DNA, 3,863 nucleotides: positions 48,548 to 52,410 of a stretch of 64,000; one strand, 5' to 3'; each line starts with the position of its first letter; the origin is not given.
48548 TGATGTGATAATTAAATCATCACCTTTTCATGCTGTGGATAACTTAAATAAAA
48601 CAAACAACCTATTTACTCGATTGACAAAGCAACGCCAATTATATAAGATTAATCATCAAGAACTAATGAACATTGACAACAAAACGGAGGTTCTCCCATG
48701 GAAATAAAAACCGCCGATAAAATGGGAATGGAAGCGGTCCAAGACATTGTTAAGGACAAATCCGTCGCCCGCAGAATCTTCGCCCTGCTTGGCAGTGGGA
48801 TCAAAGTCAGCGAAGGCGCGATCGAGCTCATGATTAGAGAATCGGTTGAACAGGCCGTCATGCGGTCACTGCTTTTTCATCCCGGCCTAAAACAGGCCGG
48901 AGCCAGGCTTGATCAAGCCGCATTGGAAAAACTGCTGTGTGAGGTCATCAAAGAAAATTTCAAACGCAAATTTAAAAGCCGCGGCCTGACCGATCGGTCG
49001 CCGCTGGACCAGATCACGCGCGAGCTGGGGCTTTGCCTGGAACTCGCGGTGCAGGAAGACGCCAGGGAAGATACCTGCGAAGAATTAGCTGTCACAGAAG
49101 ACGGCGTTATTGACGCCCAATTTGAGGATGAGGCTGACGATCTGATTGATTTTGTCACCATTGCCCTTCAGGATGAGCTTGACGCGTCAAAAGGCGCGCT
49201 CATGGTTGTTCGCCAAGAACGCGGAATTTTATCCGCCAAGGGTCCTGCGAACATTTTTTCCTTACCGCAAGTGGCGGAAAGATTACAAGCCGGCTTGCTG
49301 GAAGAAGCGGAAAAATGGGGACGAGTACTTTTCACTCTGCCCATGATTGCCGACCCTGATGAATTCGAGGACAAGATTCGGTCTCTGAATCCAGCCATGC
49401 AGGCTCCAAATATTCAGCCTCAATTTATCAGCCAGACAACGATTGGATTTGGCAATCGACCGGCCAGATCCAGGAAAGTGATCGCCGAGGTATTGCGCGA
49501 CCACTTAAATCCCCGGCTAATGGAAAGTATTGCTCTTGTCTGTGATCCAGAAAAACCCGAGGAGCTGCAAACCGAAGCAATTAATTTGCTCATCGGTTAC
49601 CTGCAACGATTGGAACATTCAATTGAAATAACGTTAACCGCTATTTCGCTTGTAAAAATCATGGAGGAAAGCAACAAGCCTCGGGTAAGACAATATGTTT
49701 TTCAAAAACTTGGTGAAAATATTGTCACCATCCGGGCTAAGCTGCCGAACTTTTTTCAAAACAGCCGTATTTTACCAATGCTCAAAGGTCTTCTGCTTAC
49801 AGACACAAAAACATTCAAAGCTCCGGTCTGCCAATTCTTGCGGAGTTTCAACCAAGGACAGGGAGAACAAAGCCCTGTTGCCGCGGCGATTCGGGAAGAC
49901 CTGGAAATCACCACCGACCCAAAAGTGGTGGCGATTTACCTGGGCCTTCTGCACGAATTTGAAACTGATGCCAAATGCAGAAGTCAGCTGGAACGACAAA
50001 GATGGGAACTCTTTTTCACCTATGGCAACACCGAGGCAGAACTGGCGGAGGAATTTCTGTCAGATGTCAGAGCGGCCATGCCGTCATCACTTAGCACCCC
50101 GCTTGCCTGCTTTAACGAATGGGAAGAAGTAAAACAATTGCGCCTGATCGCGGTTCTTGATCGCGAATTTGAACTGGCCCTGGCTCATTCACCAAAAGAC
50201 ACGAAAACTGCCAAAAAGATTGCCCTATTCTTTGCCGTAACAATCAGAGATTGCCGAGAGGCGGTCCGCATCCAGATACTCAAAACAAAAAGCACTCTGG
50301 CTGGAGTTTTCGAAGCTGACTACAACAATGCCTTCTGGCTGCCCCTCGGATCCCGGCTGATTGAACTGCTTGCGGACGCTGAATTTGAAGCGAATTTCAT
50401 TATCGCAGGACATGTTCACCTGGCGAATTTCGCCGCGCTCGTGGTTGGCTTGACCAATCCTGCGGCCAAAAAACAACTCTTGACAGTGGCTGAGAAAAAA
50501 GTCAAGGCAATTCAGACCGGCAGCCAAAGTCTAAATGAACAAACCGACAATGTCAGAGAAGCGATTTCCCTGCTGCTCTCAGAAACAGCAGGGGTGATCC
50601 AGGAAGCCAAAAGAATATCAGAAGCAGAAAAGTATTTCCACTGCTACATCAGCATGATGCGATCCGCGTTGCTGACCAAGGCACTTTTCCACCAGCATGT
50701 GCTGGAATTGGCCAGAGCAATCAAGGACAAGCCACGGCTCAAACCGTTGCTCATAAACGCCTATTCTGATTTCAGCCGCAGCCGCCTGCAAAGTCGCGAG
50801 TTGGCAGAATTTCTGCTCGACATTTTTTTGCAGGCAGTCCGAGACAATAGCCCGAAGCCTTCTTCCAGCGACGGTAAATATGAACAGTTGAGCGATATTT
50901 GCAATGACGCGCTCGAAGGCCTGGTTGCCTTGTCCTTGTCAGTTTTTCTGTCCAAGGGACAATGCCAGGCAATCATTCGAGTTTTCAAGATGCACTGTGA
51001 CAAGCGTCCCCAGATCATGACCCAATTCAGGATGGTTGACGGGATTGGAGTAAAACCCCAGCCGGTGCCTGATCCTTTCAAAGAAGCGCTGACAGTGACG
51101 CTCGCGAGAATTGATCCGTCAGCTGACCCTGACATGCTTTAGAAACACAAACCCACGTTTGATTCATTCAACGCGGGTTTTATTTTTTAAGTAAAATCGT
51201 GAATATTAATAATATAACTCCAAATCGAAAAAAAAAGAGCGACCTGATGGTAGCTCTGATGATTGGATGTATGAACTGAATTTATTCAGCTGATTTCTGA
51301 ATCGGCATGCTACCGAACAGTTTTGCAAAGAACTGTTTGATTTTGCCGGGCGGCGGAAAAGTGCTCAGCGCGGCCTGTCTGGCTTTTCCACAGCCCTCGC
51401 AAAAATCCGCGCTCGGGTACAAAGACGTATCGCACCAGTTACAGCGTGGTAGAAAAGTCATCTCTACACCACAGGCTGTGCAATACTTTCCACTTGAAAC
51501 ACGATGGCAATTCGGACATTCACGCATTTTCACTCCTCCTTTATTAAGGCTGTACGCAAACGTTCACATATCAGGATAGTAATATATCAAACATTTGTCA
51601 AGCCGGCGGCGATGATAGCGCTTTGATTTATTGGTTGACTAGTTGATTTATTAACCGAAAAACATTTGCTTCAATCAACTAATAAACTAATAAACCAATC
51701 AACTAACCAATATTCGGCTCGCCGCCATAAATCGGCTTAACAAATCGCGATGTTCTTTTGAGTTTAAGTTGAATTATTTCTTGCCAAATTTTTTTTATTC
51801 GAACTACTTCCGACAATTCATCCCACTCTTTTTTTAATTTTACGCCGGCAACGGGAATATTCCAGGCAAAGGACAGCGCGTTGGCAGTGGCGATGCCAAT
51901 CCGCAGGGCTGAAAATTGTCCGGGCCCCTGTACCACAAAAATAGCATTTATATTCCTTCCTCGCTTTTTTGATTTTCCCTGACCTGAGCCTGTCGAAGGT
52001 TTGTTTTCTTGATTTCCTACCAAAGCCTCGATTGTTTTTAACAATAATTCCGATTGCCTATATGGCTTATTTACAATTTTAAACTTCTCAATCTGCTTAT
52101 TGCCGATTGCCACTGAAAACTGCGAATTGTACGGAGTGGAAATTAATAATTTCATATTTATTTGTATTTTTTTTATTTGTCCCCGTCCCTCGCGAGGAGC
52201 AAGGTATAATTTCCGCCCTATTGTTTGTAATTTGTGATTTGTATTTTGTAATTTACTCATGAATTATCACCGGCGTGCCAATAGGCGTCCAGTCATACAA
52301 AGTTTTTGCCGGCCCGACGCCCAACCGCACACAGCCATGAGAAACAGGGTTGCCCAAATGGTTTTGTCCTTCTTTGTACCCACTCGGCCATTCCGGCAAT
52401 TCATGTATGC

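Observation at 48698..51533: Second GC-rich island: 814-aa helical-repeat protein plus a double zinc-ribbon protein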

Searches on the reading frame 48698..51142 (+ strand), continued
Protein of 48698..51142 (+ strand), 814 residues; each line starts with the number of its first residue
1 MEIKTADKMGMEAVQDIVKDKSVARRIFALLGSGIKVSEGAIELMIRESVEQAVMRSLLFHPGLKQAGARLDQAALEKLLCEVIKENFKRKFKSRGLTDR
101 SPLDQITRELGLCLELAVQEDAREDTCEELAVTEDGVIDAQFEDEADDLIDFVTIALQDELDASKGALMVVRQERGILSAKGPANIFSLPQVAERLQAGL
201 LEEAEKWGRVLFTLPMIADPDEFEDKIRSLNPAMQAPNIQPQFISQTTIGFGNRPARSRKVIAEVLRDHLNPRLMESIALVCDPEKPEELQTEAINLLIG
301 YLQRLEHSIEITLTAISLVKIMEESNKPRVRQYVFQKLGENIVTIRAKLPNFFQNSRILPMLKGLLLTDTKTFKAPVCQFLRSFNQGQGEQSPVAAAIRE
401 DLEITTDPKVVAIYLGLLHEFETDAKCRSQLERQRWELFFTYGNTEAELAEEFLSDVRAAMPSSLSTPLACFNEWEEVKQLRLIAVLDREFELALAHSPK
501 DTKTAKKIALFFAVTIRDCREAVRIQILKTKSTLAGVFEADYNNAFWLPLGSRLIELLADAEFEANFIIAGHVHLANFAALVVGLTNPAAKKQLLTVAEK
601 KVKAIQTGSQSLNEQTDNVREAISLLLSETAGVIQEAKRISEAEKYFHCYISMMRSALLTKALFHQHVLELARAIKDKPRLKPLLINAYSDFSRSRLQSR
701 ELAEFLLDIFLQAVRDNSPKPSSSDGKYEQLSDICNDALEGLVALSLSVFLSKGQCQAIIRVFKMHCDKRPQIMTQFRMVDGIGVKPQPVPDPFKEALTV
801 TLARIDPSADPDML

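Call 39: find_encoding_contigs(protein=P0133, flank=10000, max_places=3)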
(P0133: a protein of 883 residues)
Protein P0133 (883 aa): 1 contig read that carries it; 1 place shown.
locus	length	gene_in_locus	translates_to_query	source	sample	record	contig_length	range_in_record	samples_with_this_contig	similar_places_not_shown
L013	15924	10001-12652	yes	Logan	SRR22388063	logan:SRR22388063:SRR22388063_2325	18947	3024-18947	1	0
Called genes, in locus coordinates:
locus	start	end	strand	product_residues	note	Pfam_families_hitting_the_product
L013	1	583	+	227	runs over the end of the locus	-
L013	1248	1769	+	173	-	-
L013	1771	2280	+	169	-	PF13274:SocA_Panacea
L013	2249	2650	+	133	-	-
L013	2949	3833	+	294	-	PF26514:DUF8173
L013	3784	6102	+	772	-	PF13491:FtsK_4TM, PF17854:FtsK_alpha, PF01580:FtsK_SpoIIIE, PF01935:DUF87 (faint), PF09397:FtsK_gamma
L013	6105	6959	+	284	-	PF01497:Peripla_BP_2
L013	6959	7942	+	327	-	PF01032:FecCD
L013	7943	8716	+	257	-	PF02463:SMC_N (weak), PF00005:ABC_tran, PF13304:AAA_21 (faint)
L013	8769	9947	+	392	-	-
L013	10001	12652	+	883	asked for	-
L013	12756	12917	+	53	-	PF09527:ATPase_gene1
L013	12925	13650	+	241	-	PF00119:ATP-synt_A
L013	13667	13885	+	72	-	PF00137:ATP-synt_C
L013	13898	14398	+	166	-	PF00430:ATP-synt_B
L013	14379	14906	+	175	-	PF00213:OSCP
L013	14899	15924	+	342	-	?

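Call 60: predict_structure(alignment_id=A2)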
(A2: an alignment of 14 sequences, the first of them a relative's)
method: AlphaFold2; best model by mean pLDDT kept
length: 814 residues; sequences in the alignment: 14
mean_pLDDT: 84.5   pTM: 0.60
mean pLDDT of the five models: 84.5, 83.5, 82.6, 82.1, 82.0
residues with pLDDT >= 90: 382; 70-90: 347; 50-70: 28; < 50: 57
segments of 3 or more residues with pLDDT < 50: 123-150, 164-187, 812-814
pLDDT, mean of each block of 10 residues (from residue 1): 76 83 89 87 81 90 87 90 87 79 85 83 37 36 35 81 46 33 46 68 80 86 89 77 87 90 91 93 91 92 86 90 89 89 82 77 88 90 78 84 89 92 89 94 88 91 92 94 94 79 86 92 94 85 88 93 94 94 92 95 90 90 97 92 93 94 94 92 94 92 93 93 89 94 91 90 90 86 86 92 79 45
secondary structure, 60 per line:
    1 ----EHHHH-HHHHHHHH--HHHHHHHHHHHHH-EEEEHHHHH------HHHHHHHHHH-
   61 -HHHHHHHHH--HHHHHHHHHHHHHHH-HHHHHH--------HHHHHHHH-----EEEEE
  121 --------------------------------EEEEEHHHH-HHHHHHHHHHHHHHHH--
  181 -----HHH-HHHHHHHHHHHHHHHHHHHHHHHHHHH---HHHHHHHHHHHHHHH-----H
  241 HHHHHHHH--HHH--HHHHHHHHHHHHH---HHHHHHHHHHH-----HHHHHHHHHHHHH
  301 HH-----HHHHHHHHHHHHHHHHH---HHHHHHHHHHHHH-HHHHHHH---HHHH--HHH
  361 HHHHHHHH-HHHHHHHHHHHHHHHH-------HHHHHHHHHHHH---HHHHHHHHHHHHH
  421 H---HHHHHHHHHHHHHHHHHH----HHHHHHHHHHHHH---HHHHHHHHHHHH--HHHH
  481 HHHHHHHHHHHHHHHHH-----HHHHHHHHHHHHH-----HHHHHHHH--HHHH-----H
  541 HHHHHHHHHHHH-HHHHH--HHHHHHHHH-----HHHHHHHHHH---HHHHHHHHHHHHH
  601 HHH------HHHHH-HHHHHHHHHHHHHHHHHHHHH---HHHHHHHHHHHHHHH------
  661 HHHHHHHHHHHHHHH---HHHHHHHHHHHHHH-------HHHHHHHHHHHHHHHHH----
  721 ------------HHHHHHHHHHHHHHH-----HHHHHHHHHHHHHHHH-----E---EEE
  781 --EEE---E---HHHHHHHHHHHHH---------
elements in order (helices of 4 or more, strands of 3 or more residues): H6-9 H11-18 H21-33 E35-38 H39-43 H50-59 H62-70 H73-87 H89-94 H103-110 E116-120 E153-157 H158-161 H163-178 H190-216 H220-234 H240-248 H256-268 H272-282 H288-302 H308-324 H328-340 H342-348 H352-355 H358-368 H370-385 H393-404 H408-421 H425-442 H447-459 H463-474 H477-497 H503-515 H521-528 H531-534 H540-552 H554-558 H561-569 H575-584 H588-603 H610-614 H616-636 H640-654 H661-675 H679-692 H700-716 H733-747 H753-768 E778-780 E783-785 H793-805

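Call 64: fold_search(model_id=the predicted structure, library=pdb)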
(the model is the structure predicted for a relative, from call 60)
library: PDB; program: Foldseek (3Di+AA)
matches with E <= 10: 1074; with E <= 0.001: 47
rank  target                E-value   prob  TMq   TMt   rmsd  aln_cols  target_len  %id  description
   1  2iae_A                8.5e-05  1.00  0.27  0.35  17.1       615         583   13  Crystal structure of a protein phosphatase 2A (PP2A) holoenzyme. (released 2006-12-26)
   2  8uwb_D                1.4e-04  1.00  0.24  0.30  19.1       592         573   13  Crystal structure of PP2A PPP2R1A-PPP2CA-PPP2R5E phosphatase. (released 2024-04-17)
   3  5vch_A                1.5e-04  1.00  0.25  0.21  25.0       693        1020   12  Crystal structure of full-length Kluyveromyces lactis Kap123 (released 2017-11-01)
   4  4a0c_B                1.7e-04  1.00  0.21  0.17  32.3      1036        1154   12  Structure of the CAND1-CUL4B-RBX1 complex (released 2011-11-30)
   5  7uxc_A                2.2e-04  1.00  0.22  0.09  24.8       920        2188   12  cryo-EM structure of the mTORC1-TFEB-Rag-Ragulator complex with symmetry expansion (released 2022-11-30)
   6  5w0v_A                2.5e-04  1.00  0.24  0.20  25.5       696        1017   12  Crystal structure of full-length Kluyveromyces lactis Kap123 with histone H4 1-34 (released 2017-11-01)
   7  9j5i_A                2.6e-04  1.00  0.28  0.37  20.3       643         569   13  Pathogen effector forms a phosphatase holoenzyme complex with host core enzyme to promote disease (released 2026-03-04)
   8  2pf4_B                2.9e-04  1.00  0.32  0.41  20.8       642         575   14  Crystal structure of the full-length simian virus 40 small t antigen complexed with the protein phosphatase 2A Aalpha  (released 2007-08-07)
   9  5vch_B                3.1e-04  1.00  0.22  0.19  24.9       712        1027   13  Crystal structure of full-length Kluyveromyces lactis Kap123 (released 2017-11-01)
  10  9g33_UJ               3.2e-04  1.00  0.25  0.15  22.4       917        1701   11  Stalled 90S - Utp23-Krr1-deltaC3 (released 2025-06-18)
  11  2h4m_A                3.2e-04  1.00  0.16  0.16  31.0       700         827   13  Karyopherin Beta2/Transportin-M9NLS (released 2006-10-24)
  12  3dw8_A                3.3e-04  1.00  0.28  0.35  15.9       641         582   12  Structure of a Protein Phosphatase 2A Holoenzyme with B55 subunit (released 2008-10-07)
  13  3w3v                  3.5e-04  1.00  0.20  0.17  33.9       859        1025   12  Crystal structure of Kap121p mutant D353K/E396K/D438K (released 2013-04-10)
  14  5w0v_B                3.6e-04  1.00  0.22  0.19  26.3       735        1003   12  Crystal structure of full-length Kluyveromyces lactis Kap123 with histone H4 1-34 (released 2017-11-01)
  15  9n6z_SP               3.6e-04  1.00  0.26  0.12  24.7       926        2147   11  SSU processome maturation and disassembly, State D (released 2025-11-05)
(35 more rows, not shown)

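Call 69: search_solved_structures(query=A2, max_evalue=10)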
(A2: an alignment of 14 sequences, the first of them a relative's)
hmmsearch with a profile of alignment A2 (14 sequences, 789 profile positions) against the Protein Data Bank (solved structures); distinct sequences matched with E-value up to 10: 2.
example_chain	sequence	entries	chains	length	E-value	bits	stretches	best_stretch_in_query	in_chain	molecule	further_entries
3myf_A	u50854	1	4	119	0.041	15.2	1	416-501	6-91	Sensor protein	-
8ddy_A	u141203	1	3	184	0.94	10.7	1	277-331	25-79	Allophycocyanin subunit alpha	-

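Call 70: search_protein_families(library=padloc, proteins=[window:48698-51142:+, P0131, P0133], max_evalue=0.1)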
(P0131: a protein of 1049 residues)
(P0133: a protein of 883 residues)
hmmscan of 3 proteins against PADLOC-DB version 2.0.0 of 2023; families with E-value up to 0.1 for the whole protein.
window:48698-51142:+ (814 aa): 0 families

P0131 (1049 aa): 0 families

P0133 (883 aa): 1 family
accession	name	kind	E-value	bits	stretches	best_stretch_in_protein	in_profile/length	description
PDLC03783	Drt8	-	0.029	11.7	0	329-525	300-486/493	DRT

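Call 71: search_protein_families(library=phrogs, proteins=[window:48698-51142:+], max_evalue=0.1)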
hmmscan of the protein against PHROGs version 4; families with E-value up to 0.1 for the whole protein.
window:48698-51142:+ (814 aa): 0 families

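Call 91: search_protein_families(library=pfam, proteins=[L001:9216-9515:-], max_evalue=10)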
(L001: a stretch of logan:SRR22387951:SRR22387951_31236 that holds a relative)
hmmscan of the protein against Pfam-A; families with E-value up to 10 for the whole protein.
L001:9216-9515:- (99 aa): 3 families
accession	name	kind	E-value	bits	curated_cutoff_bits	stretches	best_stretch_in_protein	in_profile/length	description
PF12897.13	Asp_aminotransf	-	0.065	12.5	27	1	18-63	124-164/421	Aspartate amino-transferase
PF08608.17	Wyosine_form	-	0.23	12.2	22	1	27-61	16-49/63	Wyosine base formation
PF21328.3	Gp44_lid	-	0.23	12.1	27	1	34-59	16-41/63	Sliding-clamp-loader large subunit, AAA+ ATPase lid domain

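Call 96: find_related_loci(query=A3, collection=viral_contigs, flank=5000)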
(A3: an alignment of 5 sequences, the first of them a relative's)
Query A3 (814 aa) in viral_contigs; peptide patterns used: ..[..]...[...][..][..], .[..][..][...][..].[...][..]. (x = any residue, [..] = any of these).
187 stretches matched a pattern, but none encodes a relative of the query by tblastn (E <= 1e-3).

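Call 97: search_dna_similar(query=window:48698-51142:+, collection=phages, mode=protein, max_evalue=0.001)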
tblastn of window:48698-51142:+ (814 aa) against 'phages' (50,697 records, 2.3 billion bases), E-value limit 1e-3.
No match.

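Call 98: search_dna_similar(query=window:48698-51142:+, collection=plasmids, mode=protein, max_evalue=0.001)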
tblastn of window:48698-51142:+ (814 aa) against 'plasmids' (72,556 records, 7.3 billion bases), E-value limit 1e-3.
No match.

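Call 102: fold_search(model_id=the predicted structure, library=viral)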
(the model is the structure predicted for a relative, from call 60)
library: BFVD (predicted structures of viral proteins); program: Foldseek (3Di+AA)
matches with E <= 10: 421; with E <= 0.001: 0
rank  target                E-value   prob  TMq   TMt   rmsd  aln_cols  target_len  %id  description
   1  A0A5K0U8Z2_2          3.9e-03  0.99  0.15  0.14  20.8       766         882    9  Uncharacterized protein [Yasminevirus sp. GU-2018]
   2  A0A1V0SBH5            1.4e-02  0.87  0.13  0.14  23.3       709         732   10  U-box domain protein [Catovirus CTV1]
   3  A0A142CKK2            1.9e-02  0.63  0.11  0.11  39.4       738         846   10  (no name in the UniProt tables at hand)
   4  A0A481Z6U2            2.7e-02  0.93  0.13  0.20  26.3       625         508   11  Importin beta binding domain protein [Pithovirus LCPAC302]
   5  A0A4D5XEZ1            4.0e-02  0.90  0.18  0.18  20.4       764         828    9  U-box domain protein [Mimivirus LCMiAC02]
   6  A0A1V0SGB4            4.1e-02  0.95  0.18  0.23  15.7       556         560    9  RING-type domain-containing protein [Hokovirus HKV1]
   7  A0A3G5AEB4            4.1e-02  0.80  0.13  0.18  20.6       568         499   12  Uncharacterized protein [Hyperionvirus sp.]
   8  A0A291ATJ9            4.1e-02  0.60  0.14  0.10  34.8       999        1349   10  Dihydrofolate reductase incomplete domain containing protein [Pandoravirus salinus]
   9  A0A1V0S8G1            4.3e-02  0.98  0.22  0.28  21.9       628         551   12  Tetratricopeptide repeat protein [Catovirus CTV1]
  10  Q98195                5.3e-02  0.87  0.14  0.19  19.9       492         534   12  MC027L [Molluscum contagiosum virus subtype 1]
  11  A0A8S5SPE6            5.5e-02  0.16  0.09  0.06  37.9       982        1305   11  Tape measure domain protein [Myoviridae sp. ct7Mg7]
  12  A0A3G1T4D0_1          5.9e-02  0.33  0.11  0.07  41.0       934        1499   12  Peptidase C76 domain-containing protein [macacine gammaherpesvirus 13]
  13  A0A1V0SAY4            6.4e-02  0.75  0.13  0.18  25.1       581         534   10  TPR repeat protein [Catovirus CTV1]
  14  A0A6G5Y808            6.6e-02  0.30  0.10  0.10  26.7       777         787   12  (no name in the UniProt tables at hand)
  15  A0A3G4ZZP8            6.8e-02  0.69  0.13  0.17  22.7       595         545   12  Uncharacterized protein [Harvfovirus sp.]
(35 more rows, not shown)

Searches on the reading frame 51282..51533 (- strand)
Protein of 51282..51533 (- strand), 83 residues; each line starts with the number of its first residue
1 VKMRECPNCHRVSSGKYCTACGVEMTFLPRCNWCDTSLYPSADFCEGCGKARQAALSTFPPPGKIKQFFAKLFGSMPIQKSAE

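Call 4: search_protein_families(library=pfam, proteins=[window:51282-51533:-], max_evalue=0.01)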
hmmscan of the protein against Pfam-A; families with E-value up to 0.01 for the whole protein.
window:51282-51533:- (83 aa): 4 families
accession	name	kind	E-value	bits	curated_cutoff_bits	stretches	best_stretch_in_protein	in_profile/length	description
PF12773.13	DZR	-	8.9e-06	26.2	27.3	1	6-49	1-45/45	Double zinc ribbon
PF13240.11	Zn_Ribbon_1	-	0.00016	21.8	25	1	31-50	2-21/23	zinc-ribbon domain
PF12172.15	zf-ChsH2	-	0.0011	19.2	23.2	1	28-50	11-33/37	ChsH2, rubredoxin-like zinc ribbon domain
PF18912.6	DZR_2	-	0.007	16.6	27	0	4-48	8-55/56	Double zinc ribbon domain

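Call 5: search_protein_families(library=ncbifam, proteins=[window:51282-51533:-], max_evalue=0.1)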
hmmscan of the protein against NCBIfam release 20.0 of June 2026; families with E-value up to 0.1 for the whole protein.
window:51282-51533:- (83 aa): 4 families
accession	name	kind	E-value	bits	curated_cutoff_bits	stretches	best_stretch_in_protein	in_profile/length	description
NF011302.0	PRK14714.1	equivalog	0.00059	17.5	1791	1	3-54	680-731/1350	DNA-directed DNA polymerase II large subunit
NF003103.0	PRK04023.1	equivalog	0.0028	15.3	1269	1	2-42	629-669/1125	DNA polymerase II large subunit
NF041664.1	RNAP_arch_Epp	equivalog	0.039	13.9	50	1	6-24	3-21/57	transcription elongation factor subunit Spt4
NF011451.0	PRK14873.1-1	equivalog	0.076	11.2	1147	1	5-78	462-533/764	primosome assembly protein PriA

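Call 70: search_protein_families(library=padloc, proteins=[window:51282-51533:-], max_evalue=0.1)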
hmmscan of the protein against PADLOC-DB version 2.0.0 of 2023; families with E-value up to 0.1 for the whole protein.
window:51282-51533:- (83 aa): 1 family
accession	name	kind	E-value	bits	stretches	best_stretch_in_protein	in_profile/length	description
PDLC04269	PDC-M01B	-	0.091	10.4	0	10-37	42-69/210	-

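Call 71: search_protein_families(library=phrogs, proteins=[window:51282-51533:-], max_evalue=0.1)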
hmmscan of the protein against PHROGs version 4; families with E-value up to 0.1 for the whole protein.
window:51282-51533:- (83 aa): 2 families
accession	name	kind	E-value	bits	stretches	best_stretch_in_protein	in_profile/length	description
phrog_2546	-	unknown function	0.04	15.1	0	6-25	3-24/180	-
phrog_19315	-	unknown function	0.04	13.9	1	3-51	258-310/348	-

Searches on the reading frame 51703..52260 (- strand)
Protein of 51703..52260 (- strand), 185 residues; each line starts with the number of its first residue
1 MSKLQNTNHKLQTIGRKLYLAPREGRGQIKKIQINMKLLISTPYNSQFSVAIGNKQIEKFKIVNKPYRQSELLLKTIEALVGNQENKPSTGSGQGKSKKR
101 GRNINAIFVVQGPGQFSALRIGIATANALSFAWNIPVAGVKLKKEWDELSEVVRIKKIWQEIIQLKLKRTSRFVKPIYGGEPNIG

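Call 4: search_protein_families(library=pfam, proteins=[window:51703-52260:-], max_evalue=0.01)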
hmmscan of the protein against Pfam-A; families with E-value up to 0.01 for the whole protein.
window:51703-52260:- (185 aa): 1 family
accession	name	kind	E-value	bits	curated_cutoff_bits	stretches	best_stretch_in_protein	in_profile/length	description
PF00814.31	TsaD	-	9e-10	39.1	24.8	1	102-140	49-87/264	tRNA N6-adenosine threonylcarbamoyltransferase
